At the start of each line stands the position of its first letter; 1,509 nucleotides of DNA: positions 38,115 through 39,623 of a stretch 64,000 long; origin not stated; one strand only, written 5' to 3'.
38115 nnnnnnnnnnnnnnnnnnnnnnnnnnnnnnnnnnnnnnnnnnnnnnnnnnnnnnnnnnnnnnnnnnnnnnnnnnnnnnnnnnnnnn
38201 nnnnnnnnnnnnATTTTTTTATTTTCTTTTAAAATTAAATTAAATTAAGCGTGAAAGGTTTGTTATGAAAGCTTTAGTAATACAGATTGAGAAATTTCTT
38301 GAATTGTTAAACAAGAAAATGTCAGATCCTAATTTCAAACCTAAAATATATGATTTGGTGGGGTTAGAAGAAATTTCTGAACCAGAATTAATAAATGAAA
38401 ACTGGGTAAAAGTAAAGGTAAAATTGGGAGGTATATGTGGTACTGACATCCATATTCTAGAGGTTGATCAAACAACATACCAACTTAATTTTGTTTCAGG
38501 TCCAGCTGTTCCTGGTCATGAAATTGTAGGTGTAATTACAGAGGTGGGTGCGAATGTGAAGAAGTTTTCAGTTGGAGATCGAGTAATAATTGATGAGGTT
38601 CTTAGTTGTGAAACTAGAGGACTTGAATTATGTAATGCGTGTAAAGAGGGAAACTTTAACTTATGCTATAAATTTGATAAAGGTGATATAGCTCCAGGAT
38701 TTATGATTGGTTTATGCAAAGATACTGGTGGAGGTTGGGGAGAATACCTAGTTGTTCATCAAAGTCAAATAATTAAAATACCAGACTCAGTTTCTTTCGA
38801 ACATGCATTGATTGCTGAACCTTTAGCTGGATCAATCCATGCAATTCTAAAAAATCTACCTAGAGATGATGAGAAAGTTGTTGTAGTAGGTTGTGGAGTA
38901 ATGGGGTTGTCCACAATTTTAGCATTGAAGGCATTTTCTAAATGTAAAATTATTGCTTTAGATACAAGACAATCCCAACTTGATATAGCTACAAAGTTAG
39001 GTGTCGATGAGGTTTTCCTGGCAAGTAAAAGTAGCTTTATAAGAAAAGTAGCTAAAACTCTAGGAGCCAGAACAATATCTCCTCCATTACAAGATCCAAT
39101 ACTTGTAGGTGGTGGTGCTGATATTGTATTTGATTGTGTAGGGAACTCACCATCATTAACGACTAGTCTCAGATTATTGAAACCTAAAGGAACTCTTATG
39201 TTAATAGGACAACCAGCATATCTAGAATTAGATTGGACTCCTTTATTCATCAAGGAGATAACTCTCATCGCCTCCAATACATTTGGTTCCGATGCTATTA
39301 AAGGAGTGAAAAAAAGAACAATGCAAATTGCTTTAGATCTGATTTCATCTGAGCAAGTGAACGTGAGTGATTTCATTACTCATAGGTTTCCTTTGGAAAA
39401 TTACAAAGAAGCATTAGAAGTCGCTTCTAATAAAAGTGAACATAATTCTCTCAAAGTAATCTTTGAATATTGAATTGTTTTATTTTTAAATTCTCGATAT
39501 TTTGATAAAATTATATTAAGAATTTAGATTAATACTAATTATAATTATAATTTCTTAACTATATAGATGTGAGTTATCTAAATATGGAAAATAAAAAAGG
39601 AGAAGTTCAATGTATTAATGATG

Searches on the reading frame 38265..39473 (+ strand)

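Call 45: search_protein_families(library=pfam, proteins=[window:38265-39473:+], max_evalue=0.00001)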
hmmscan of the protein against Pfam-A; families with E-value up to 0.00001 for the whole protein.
window:38265-39473:+ (402 aa): 4 families
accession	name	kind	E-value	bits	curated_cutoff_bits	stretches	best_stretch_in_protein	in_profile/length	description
PF08240.17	ADH_N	-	5.8e-26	91.2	23.5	1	45-174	2-104/104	Alcohol dehydrogenase GroES-like domain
PF00107.32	ADH_zinc_N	-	6e-19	68.7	31.8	1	214-345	3-120/129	Zinc-binding dehydrogenase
PF16912.11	Glu_dehyd_C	-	4.3e-09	36.6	34.9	1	201-388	30-202/211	Glucose dehydrogenase C-terminus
PF13602.12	ADH_zinc_N_2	-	2.2e-07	32.3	27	1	282-387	21-123/134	Zinc-binding dehydrogenase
